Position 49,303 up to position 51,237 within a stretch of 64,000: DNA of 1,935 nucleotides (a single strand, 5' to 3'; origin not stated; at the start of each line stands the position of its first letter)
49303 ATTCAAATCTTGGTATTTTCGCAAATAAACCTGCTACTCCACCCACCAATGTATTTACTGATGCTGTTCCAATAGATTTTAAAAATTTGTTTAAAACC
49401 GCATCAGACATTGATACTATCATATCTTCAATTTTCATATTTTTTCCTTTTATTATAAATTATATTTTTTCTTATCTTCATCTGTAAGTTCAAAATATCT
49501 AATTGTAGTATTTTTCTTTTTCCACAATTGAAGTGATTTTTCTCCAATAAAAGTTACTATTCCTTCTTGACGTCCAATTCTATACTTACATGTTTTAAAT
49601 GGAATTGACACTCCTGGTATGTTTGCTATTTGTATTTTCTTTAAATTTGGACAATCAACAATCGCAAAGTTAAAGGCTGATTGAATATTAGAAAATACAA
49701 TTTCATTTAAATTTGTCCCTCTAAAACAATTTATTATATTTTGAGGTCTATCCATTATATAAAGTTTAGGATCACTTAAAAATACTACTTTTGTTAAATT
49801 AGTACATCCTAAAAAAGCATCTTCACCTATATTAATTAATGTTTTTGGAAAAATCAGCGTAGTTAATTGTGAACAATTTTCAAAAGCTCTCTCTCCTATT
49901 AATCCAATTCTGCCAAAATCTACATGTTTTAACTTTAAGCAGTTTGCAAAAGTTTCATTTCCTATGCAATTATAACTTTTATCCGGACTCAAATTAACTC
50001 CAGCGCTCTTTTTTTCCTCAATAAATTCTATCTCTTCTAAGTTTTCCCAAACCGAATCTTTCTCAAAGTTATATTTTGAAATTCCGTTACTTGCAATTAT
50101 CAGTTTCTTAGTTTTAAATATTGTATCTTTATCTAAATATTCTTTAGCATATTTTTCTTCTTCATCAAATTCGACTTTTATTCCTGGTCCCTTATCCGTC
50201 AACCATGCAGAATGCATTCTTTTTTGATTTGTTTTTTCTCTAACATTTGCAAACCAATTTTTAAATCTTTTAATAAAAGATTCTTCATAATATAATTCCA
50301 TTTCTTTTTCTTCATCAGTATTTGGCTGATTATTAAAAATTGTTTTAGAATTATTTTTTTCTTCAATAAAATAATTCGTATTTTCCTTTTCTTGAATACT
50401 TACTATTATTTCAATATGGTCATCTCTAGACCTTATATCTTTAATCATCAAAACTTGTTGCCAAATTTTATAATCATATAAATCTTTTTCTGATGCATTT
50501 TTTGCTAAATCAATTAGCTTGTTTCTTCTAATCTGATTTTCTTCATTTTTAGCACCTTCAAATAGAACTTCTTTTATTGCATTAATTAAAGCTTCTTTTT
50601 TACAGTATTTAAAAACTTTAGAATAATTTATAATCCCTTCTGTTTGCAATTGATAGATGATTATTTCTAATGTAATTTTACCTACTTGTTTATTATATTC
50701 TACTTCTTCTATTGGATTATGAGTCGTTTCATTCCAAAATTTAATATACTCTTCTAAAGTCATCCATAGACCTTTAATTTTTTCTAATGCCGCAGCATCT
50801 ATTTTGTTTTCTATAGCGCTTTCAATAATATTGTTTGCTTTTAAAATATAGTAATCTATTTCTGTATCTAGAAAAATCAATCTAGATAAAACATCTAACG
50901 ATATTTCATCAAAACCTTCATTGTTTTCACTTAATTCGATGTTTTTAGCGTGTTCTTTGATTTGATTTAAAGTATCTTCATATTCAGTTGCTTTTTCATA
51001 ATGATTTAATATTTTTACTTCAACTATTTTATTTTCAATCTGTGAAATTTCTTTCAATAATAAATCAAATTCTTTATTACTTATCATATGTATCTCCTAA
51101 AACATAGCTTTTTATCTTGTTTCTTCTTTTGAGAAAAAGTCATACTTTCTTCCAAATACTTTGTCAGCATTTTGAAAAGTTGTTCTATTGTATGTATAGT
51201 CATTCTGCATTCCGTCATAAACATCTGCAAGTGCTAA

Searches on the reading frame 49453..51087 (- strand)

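Call 100: search_protein_families(library=pfam, proteins=[window:49453-51087:-], max_evalue=1e-8)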
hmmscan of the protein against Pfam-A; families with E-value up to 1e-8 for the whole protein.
window:49453-51087:- (544 aa): 1 family
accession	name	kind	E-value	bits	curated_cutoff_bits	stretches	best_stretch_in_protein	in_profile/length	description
PF13306.12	LRR_5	-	1.7e-15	57.5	27.7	1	370-475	20-119/127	BspA type Leucine rich repeat region (6 copies)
